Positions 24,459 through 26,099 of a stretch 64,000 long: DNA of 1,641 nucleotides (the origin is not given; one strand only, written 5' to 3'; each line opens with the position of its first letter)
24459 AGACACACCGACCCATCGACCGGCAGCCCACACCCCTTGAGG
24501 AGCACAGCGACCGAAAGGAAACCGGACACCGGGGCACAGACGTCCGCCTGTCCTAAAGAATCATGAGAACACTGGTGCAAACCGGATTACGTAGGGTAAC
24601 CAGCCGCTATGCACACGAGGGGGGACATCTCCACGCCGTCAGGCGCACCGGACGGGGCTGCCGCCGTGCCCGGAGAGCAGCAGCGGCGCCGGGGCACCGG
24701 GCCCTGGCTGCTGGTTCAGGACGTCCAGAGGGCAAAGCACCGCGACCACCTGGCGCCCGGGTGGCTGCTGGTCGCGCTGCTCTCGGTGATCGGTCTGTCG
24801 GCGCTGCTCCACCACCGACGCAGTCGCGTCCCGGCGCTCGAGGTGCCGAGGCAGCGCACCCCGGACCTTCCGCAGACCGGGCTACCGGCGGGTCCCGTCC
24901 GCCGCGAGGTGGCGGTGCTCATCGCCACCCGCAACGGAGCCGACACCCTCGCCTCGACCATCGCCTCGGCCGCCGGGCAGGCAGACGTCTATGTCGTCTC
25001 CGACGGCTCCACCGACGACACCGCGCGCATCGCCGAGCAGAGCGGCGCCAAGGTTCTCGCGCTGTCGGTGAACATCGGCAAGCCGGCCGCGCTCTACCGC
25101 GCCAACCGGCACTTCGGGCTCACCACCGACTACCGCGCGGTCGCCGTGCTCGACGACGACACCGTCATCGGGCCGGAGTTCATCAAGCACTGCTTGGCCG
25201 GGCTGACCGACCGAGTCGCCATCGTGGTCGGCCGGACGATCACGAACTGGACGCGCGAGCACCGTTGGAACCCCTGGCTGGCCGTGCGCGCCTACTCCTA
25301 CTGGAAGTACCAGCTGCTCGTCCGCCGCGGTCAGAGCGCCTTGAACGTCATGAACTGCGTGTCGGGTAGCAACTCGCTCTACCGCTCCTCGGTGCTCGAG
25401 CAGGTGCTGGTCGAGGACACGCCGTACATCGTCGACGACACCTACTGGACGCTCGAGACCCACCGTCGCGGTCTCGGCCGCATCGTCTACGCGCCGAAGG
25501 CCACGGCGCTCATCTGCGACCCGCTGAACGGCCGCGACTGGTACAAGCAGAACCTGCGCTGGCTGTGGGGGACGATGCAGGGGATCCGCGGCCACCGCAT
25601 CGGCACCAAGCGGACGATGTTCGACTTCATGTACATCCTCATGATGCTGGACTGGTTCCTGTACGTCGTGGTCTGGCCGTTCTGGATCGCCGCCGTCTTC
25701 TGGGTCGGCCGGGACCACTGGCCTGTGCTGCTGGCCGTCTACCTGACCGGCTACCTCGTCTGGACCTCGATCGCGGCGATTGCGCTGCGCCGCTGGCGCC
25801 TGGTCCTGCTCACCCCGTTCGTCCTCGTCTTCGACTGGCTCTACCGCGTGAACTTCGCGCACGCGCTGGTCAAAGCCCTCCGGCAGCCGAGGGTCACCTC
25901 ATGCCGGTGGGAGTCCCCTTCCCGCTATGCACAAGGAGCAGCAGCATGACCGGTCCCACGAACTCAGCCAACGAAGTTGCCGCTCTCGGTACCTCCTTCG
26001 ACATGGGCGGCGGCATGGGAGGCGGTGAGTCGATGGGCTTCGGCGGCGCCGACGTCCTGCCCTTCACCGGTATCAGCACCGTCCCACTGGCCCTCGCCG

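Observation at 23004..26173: Second GT2 synthase + LPFTG mini-protein module, next to a secreted GH5 glucanase and lacking its own sorting enzyme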

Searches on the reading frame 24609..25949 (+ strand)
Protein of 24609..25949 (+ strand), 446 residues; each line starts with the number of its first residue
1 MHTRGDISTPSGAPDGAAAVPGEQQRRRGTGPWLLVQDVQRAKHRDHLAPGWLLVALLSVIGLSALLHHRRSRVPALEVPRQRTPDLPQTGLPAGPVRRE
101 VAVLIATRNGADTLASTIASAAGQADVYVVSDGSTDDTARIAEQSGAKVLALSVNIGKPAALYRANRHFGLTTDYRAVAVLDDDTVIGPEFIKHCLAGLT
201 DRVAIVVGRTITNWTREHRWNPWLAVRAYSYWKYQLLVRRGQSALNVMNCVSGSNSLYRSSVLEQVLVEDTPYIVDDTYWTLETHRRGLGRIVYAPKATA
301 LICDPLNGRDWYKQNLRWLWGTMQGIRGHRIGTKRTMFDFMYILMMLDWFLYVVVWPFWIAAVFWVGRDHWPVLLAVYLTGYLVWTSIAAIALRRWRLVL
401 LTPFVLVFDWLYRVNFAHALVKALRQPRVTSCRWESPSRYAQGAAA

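Call 6: search_protein_families(library=ncbifam, proteins=[window:24609-25949:+], max_evalue=0.01)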
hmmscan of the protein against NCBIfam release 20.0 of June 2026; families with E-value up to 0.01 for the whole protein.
window:24609-25949:+ (446 aa): 11 families
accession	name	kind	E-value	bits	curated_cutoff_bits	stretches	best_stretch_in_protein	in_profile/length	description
TIGR03937.1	PgaC_IcaA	equivalog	2.7e-15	56.2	422.3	1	99-365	45-311/407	poly-beta-1,6-N-acetyl-D-glucosamine synthase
NF041875.1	EPS_EpsD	equivalog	8.5e-13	48.4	370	1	101-263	1-168/325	exopolysaccharide biosynthesis glycosyltransferase EpsD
TIGR04182.1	glyco_TIGR04182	equivalog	3.3e-09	36.6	325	1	100-212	1-111/293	S-layer glycoprotein N-glycosyltransferase AglJ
TIGR04242.1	nodulat_NodC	equivalog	2.7e-08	33.2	550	1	101-322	50-284/395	chitooligosaccharide synthase NodC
TIGR03111.1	glyc2_xrt_Gpos1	hypoth_equivalog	1.4e-07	30.7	363.95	1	100-385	50-354/439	TIGR03111 family XrtG-associated glycosyltransferase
NF058614.1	PPMAGASynPpgS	equivalog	6.2e-07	29.1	370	1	101-223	2-126/226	polyprenyl-phospho-N-acetylgalactosaminyl synthase PpgS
NF010496.0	PRK13915.1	equivalog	0.00024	20.3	262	1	97-152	29-91/307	glucosyl-3-phosphoglycerate synthase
NF041391.1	DPhHxTase_Halo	equivalog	0.0011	18.1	375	1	119-175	19-77/213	dolichyl-phosphate hexose transferase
TIGR04283.1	glyco_like_mftF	equivalog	0.0012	18.5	182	1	102-152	2-56/221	TIGR04283 family arsenosugar biosynthesis glycosyltransferase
NF041394.1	GtaseAglG_Halo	equivalog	0.0026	17.1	440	1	113-219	21-128/304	glucosyl-dolichyl phosphate glucuronosyltransferase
TIGR01556.1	rhamnosyltran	subfamily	0.0095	15.2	200.55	0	114-282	10-181/281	rhamnosyltransferase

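Call 7: search_protein_families(library=pfam, proteins=[window:24609-25949:+], max_evalue=0.01)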
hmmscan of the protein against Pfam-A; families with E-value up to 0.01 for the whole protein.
window:24609-25949:+ (446 aa): 4 families
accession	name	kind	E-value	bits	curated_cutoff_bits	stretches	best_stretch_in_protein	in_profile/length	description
PF13641.12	Glyco_tranf_2_3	-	1.2e-18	68.4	27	1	101-319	3-228/230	Glycosyltransferase like family 2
PF00535.33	Glycos_transf_2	-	1.3e-17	64.7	23.3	1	103-266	2-167/168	Glycosyl transferase family 2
PF13632.12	Glyco_trans_2_3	-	4.5e-11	43.4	27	1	178-366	2-196/198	Glycosyl transferase family group 2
PF13506.12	Glyco_transf_21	-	0.0043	17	21.7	1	174-266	30-117/174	Glycosyl transferase family 21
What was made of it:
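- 24609..25949 (+): GT2-A: membrane-integrated family-2 glycosyltransferase of the processive synthase class. Predicted N-terminal TM helix at residues 51-71, catalytic domain at about 99-330, and three C-terminal TM helices at 337-425. Pfam PF13641, PF00535 and PF13632 (call 7).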

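Call 11: find_homologous_proteins(query=window:24609-25949:+, max_evalue=1e-10)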
Query window:24609-25949:+ (446 aa): 490 proteins with E <= 1e-10 among 8000 candidates; the best 120 are listed.
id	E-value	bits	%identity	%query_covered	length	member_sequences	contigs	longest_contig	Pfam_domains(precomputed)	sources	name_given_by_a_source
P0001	3.3e-269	911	89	100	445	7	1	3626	PF13632.13,PF13641.13,PF00535.33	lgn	-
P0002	4.3e-228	776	98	77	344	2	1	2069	PF13632.13,PF13641.13,PF00535.33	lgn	-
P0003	1.7e-183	629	72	83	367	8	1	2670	PF13632.13,PF13641.13,PF00535.33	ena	-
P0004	1.3e-176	606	74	76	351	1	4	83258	PF13632.13,PF13641.13,PF00535.33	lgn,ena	-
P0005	8.0e-164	564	69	76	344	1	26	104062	PF13632.13,PF13641.13,PF00535.33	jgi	jgi:biofilm PGA synthesis N-glycosyltransferase PgaC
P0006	1.2e-141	491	61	79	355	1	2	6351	PF13632.13,PF13641.13,PF03142.22,PF00535.33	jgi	jgi:biofilm PGA synthesis N-glycosyltransferase PgaC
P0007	1.5e-140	487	64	76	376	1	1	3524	PF13632.13,PF13641.13,PF00535.33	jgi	jgi:poly-beta-1,6-N-acetyl-D-glucosamine synthase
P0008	1.6e-140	487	64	76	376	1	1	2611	PF13632.13,PF13641.13,PF00535.33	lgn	-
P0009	5.1e-139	482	61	76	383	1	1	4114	PF13632.13,PF13641.13,PF00535.33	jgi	jgi:biofilm PGA synthesis N-glycosyltransferase PgaC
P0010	2.5e-138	480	58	81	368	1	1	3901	PF13632.13,PF13641.13,PF00535.33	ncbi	-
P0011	1.4e-137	477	60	78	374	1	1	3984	PF13632.13,PF13641.13,PF00535.33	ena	-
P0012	3.3e-137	476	64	76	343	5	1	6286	PF13632.13,PF13641.13,PF00535.33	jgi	jgi:biofilm PGA synthesis N-glycosyltransferase PgaC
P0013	3.6e-137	476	61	78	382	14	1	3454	PF13632.13,PF13641.13,PF00535.33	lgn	-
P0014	5.0e-137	475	59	79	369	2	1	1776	PF13632.13,PF13641.13,PF00535.33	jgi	jgi:cellulose synthase/poly-beta-1,6-N-acetylglucosamine synthase-like glycosyltransferase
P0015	6.6e-137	475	63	77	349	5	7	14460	PF13632.13,PF13641.13,PF00535.33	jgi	jgi:biofilm PGA synthesis N-glycosyltransferase PgaC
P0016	7.0e-137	475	60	77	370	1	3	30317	PF13632.13,PF13641.13,PF01644.24,PF00535.33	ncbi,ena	-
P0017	1.1e-136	474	61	76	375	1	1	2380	PF13632.13,PF13641.13,PF00535.33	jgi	jgi:biofilm PGA synthesis N-glycosyltransferase PgaC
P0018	1.2e-136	474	62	79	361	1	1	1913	PF13632.13,PF13641.13,PF00535.33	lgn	-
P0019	1.3e-136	474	64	77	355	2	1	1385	PF13632.13,PF13641.13,PF00535.33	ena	-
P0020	1.6e-136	474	60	77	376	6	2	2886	PF13632.13,PF13641.13,PF00535.33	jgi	jgi:poly-beta-1,6-N-acetyl-D-glucosamine synthase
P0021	1.8e-136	474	58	79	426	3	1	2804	PF13632.13,PF13641.13,PF00535.33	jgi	jgi:biofilm PGA synthesis N-glycosyltransferase PgaC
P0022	3.7e-136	473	61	80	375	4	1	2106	PF13632.13,PF13641.13,PF00535.33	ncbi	-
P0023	4.1e-136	472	60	76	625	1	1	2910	PF13632.13,PF13641.13,PF00535.33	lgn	-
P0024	7.5e-136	472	60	81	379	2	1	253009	PF13632.13,PF13641.13,PF00535.33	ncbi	-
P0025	9.7e-136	471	60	76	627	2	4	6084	PF13632.13,PF13641.13,PF00535.33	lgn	-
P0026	1.1e-135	471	60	76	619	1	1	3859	PF13632.13,PF13641.13,PF00535.33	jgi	jgi:poly-beta-1,6-N-acetyl-D-glucosamine synthase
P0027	1.2e-135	471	60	77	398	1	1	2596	PF13632.13,PF13641.13,PF00535.33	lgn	-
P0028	1.9e-135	470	59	79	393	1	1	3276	PF13632.13,PF13641.13,PF00535.33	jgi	jgi:poly-beta-1,6-N-acetyl-D-glucosamine synthase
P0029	2.0e-135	470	58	79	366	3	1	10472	PF13632.13,PF13641.13,PF00535.33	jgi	jgi:cellulose synthase/poly-beta-1,6-N-acetylglucosamine synthase-like glycosyltransferase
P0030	2.3e-135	470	59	78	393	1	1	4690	PF13632.13,PF13641.13,PF00535.33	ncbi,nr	ncbi:MAG: glycosyltransferase family 2 protein [Acidimicrobiia bacterium]|nr:glycosyltransferase fam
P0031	5.9e-135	469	60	77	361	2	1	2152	PF13632.13,PF13641.13,PF00535.33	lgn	-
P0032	6.4e-135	469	59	76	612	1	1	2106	PF13632.13,PF13641.13,PF00535.33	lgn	-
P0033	6.8e-135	468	60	79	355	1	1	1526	PF13632.13,PF13641.13,PF00535.33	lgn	-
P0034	1.1e-134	468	60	78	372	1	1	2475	PF13632.13,PF13641.13,PF00535.33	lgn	-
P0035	1.1e-134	468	62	77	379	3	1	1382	PF13632.13,PF13641.13,PF00535.33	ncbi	-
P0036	1.3e-134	468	59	76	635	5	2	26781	PF13632.13,PF13641.13,PF00535.33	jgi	jgi:biofilm PGA synthesis N-glycosyltransferase PgaC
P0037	1.3e-134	467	60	78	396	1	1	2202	PF13632.13,PF13641.13,PF00535.33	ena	-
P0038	1.5e-134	467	57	77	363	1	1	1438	PF13632.13,PF13641.13,PF01644.24,PF00535.33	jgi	jgi:glycosyltransferase involved in cell wall biosynthesis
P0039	1.6e-134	467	58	79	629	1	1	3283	PF13632.13,PF13641.13,PF00535.33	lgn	-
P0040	1.9e-134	467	62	76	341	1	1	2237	PF13632.13,PF13641.13,PF00535.33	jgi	jgi:cellulose synthase/poly-beta-1,6-N-acetylglucosamine synthase-like glycosyltransferase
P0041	2.1e-134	467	58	79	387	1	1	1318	PF13632.13,PF13641.13,PF00535.33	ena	-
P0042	2.1e-134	467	59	82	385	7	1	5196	PF13632.13,PF13641.13,PF00535.33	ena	-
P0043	2.5e-134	467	62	76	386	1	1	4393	PF13632.13,PF13641.13,PF00535.33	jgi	jgi:poly-beta-1,6-N-acetyl-D-glucosamine synthase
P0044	2.8e-134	466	61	76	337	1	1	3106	PF13632.13,PF13641.13,PF00535.33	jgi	jgi:poly-beta-1,6-N-acetyl-D-glucosamine synthase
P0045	3.3e-134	466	59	78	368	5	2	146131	PF13632.13,PF13641.13,PF00535.33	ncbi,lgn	-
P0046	4.8e-134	466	59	77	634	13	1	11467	PF13632.13,PF13641.13,PF00535.33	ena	-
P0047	7.2e-134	465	58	79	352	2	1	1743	PF13632.13,PF13641.13,PF00535.33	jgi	jgi:poly-beta-1,6-N-acetyl-D-glucosamine synthase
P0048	7.5e-134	465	59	77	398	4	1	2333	PF13632.13,PF13641.13,PF00535.33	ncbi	-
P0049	8.7e-134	465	60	78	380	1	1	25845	PF13632.13,PF13641.13,PF00535.33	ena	-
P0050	9.8e-134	465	62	76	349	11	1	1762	PF13632.13,PF13641.13,PF00535.33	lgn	-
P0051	1.2e-133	464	58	76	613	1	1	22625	PF13632.13,PF13641.13,PF00535.33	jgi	jgi:poly-beta-1,6-N-acetyl-D-glucosamine synthase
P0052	1.6e-133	464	58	77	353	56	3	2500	PF13632.13,PF13641.13,PF00535.33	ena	-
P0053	2.2e-133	464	55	85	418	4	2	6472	PF13632.13,PF13641.13,PF00535.33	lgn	-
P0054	2.6e-133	463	56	78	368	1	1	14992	PF13632.13,PF13641.13,PF00535.33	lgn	-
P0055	2.6e-133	463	58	77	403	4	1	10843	PF13632.13,PF13641.13,PF00535.33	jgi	jgi:biofilm PGA synthesis N-glycosyltransferase PgaC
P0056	2.7e-133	463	59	76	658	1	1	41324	PF13632.13,PF13641.13,PF00535.33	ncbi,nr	ncbi:MAG TPA: glycosyltransferase family 2 protein [Acidimicrobiales bacterium]|nr:glycosyltransfera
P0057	3.9e-133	463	57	82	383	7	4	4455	PF13632.13,PF13641.13,PF00535.33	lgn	-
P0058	4.2e-133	463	60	77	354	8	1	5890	PF13632.13,PF13641.13,PF00535.33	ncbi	-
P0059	4.5e-133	462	59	77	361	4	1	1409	PF13632.13,PF13641.13,PF00535.33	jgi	jgi:poly-beta-1,6-N-acetyl-D-glucosamine synthase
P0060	6.6e-133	462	56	81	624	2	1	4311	PF13632.13,PF13641.13,PF00535.33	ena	-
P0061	6.8e-133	462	62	77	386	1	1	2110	PF13632.13,PF13641.13,PF00535.33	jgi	jgi:biofilm PGA synthesis N-glycosyltransferase PgaC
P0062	1.1e-132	461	58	80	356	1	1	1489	PF13632.13,PF13641.13,PF00535.33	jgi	jgi:biofilm PGA synthesis N-glycosyltransferase PgaC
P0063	1.3e-132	461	60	76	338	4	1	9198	PF13632.13,PF13641.13,PF00535.33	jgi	jgi:cellulose synthase/poly-beta-1,6-N-acetylglucosamine synthase-like glycosyltransferase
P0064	1.5e-132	461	62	76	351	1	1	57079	PF13632.13,PF13641.13,PF00535.33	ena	-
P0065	1.6e-132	461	57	83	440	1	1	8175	PF13632.13,PF13641.13,PF00535.33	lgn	-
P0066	2.1e-132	460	59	77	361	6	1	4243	PF13632.13,PF13641.13,PF00535.33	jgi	jgi:poly-beta-1,6-N-acetyl-D-glucosamine synthase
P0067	2.4e-132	460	58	76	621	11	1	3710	PF13632.13,PF13641.13,PF00535.33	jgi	jgi:biofilm PGA synthesis N-glycosyltransferase PgaC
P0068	3.1e-132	460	58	76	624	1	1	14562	PF13632.13,PF13641.13,PF00535.33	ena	-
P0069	3.9e-132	459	59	76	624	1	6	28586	PF13632.13,PF13641.13,PF00535.33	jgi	jgi:poly-beta-1,6-N-acetyl-D-glucosamine synthase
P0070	4.0e-132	459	60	78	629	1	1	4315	PF13632.13,PF13641.13,PF00535.33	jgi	jgi:biofilm PGA synthesis N-glycosyltransferase PgaC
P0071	4.0e-132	459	60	77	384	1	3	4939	PF13632.13,PF13641.13,PF00535.33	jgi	jgi:poly-beta-1,6-N-acetyl-D-glucosamine synthase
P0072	4.3e-132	459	57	84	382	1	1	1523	PF13632.13,PF13641.13,PF00535.33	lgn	-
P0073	4.7e-132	459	59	76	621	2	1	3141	PF13632.13,PF13641.13,PF00535.33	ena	-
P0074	5.8e-132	459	56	81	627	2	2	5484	PF13632.13,PF13641.13,PF00535.33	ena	-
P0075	6.2e-132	459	57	76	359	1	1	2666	PF13632.13,PF13641.13,PF01644.24,PF00535.33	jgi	jgi:poly-beta-1,6-N-acetyl-D-glucosamine synthase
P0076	7.2e-132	458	61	76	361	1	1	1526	PF13632.13,PF13641.13,PF00535.33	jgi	jgi:poly-beta-1,6-N-acetyl-D-glucosamine synthase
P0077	7.4e-132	458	58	76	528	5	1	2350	PF13632.13,PF13641.13,PF00535.33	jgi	jgi:glycosyltransferase involved in cell wall biosynthesis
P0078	8.9e-132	458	61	78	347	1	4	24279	PF13632.13,PF13641.13,PF00535.33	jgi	jgi:biofilm PGA synthesis N-glycosyltransferase PgaC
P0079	1.7e-131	457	58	76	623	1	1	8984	PF13632.13,PF13641.13,PF00535.33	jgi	jgi:glycosyltransferase involved in cell wall biosynthesis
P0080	2.8e-131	457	59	77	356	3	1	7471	PF13632.13,PF13641.13,PF00535.33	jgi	jgi:biofilm PGA synthesis N-glycosyltransferase PgaC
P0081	3.1e-131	456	58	76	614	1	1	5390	PF13632.13,PF13641.13,PF00535.33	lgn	-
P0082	3.2e-131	456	61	76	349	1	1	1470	PF13632.13,PF13641.13,PF00535.33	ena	-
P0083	3.3e-131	456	59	77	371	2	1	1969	PF13632.13,PF13641.13,PF00535.33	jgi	jgi:poly-beta-1,6-N-acetyl-D-glucosamine synthase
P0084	3.4e-131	456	56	78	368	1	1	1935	PF13632.13,PF13641.13,PF00535.33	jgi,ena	-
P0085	3.5e-131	456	59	77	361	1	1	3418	PF13632.13,PF13641.13,PF00535.33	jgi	jgi:poly-beta-1,6-N-acetyl-D-glucosamine synthase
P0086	3.8e-131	456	58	78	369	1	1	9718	PF13632.13,PF13641.13,PF00535.33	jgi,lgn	jgi:cellulose synthase/poly-beta-1,6-N-acetylglucosamine synthase-like glycosyltransferase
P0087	4.3e-131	456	59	76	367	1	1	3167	PF13632.13,PF13641.13,PF00535.33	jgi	jgi:cellulose synthase/poly-beta-1,6-N-acetylglucosamine synthase-like glycosyltransferase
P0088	4.6e-131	456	60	78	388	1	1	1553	PF13632.13,PF13641.13,PF00535.33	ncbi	-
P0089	5.4e-131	456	57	76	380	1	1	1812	PF13632.13,PF13641.13,PF00535.33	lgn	-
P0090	7.4e-131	455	58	76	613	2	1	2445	PF13632.13,PF13641.13,PF00535.33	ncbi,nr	ncbi:MAG TPA: glycosyltransferase family 2 protein [Acidimicrobiales bacterium]|nr:glycosyltransfera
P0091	8.4e-131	455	59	76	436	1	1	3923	PF13632.13,PF13641.13,PF00535.33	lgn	-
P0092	9.8e-131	455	59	78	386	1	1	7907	PF13632.13,PF13641.13,PF00535.33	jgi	jgi:biofilm PGA synthesis N-glycosyltransferase PgaC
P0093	1.1e-130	455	58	76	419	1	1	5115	PF13632.13,PF13641.13,PF00535.33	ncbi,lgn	-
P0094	1.1e-130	455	60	78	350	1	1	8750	PF13632.13,PF13641.13,PF00535.33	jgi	jgi:poly-beta-1,6-N-acetyl-D-glucosamine synthase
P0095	1.3e-130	454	57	78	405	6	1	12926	PF13632.13,PF13641.13,PF00535.33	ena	-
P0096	1.7e-130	454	57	78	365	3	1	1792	PF13632.13,PF13641.13,PF00535.33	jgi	jgi:cellulose synthase/poly-beta-1,6-N-acetylglucosamine synthase-like glycosyltransferase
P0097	2.1e-130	454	53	85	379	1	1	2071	PF13632.13,PF13641.13,PF00535.33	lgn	-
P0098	4.2e-130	453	56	85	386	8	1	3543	PF13632.13,PF13641.13,PF00535.33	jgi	jgi:biofilm PGA synthesis N-glycosyltransferase PgaC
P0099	4.5e-130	453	58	78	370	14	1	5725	PF13632.13,PF13641.13,PF00535.33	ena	-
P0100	9.2e-130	452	59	77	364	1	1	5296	PF13632.13,PF13641.13,PF00535.33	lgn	-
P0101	1.6e-129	451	54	77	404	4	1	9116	PF13632.13,PF13641.13,PF00535.33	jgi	-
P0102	1.7e-129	451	56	78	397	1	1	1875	PF13632.13,PF13641.13,PF00535.33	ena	-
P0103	2.8e-129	450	57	77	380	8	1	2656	PF13632.13,PF13641.13,PF00535.33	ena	-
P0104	2.9e-129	450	56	83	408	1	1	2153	PF13632.13,PF13641.13,PF00535.33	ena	-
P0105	3.1e-129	450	59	76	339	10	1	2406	PF13632.13,PF13641.13,PF00535.33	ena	-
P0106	4.1e-129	449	58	81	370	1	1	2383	PF13632.13,PF00535.33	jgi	jgi:biofilm PGA synthesis N-glycosyltransferase PgaC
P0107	4.1e-129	449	58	76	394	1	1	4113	PF13632.13,PF13641.13,PF00535.33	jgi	jgi:biofilm PGA synthesis N-glycosyltransferase PgaC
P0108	4.3e-129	449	58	77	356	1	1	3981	PF13632.13,PF13641.13,PF00535.33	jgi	jgi:poly-beta-1,6-N-acetyl-D-glucosamine synthase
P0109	4.7e-129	449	57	77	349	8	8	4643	PF13632.13,PF13641.13,PF00535.33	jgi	jgi:biofilm PGA synthesis N-glycosyltransferase PgaC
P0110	5.7e-129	449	59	76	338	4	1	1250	PF13632.13,PF13641.13,PF00535.33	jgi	jgi:poly-beta-1,6-N-acetyl-D-glucosamine synthase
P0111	5.8e-129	449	57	77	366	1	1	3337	PF13632.13,PF13641.13,PF00535.33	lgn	-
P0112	6.3e-129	449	60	76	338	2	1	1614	PF13632.13,PF13641.13,PF00535.33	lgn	-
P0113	1.1e-128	448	61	76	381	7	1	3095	PF13632.13,PF13641.13,PF00535.33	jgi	jgi:poly-beta-1,6-N-acetyl-D-glucosamine synthase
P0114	1.3e-128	448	59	76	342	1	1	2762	PF13632.13,PF13641.13,PF03142.22,PF00535.33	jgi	jgi:poly-beta-1,6-N-acetyl-D-glucosamine synthase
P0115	1.5e-128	448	58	82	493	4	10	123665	PF13632.13,PF13641.13,PF00535.33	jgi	jgi:poly-beta-1,6-N-acetyl-D-glucosamine synthase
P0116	2.2e-128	447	59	76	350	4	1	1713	PF13632.13,PF13641.13,PF00535.33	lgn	-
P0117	4.6e-128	446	57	79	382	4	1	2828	PF13632.13,PF13641.13,PF00535.33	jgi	jgi:biofilm PGA synthesis N-glycosyltransferase PgaC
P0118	5.8e-128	446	59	77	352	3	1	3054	PF13632.13,PF13641.13,PF00535.33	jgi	jgi:poly-beta-1,6-N-acetyl-D-glucosamine synthase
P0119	6.4e-128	445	58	75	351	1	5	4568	PF13632.13,PF13641.13,PF00535.33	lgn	-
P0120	6.9e-128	445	58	76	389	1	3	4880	PF13632.13,PF13641.13,PF00535.33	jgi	jgi:biofilm PGA synthesis N-glycosyltransferase PgaC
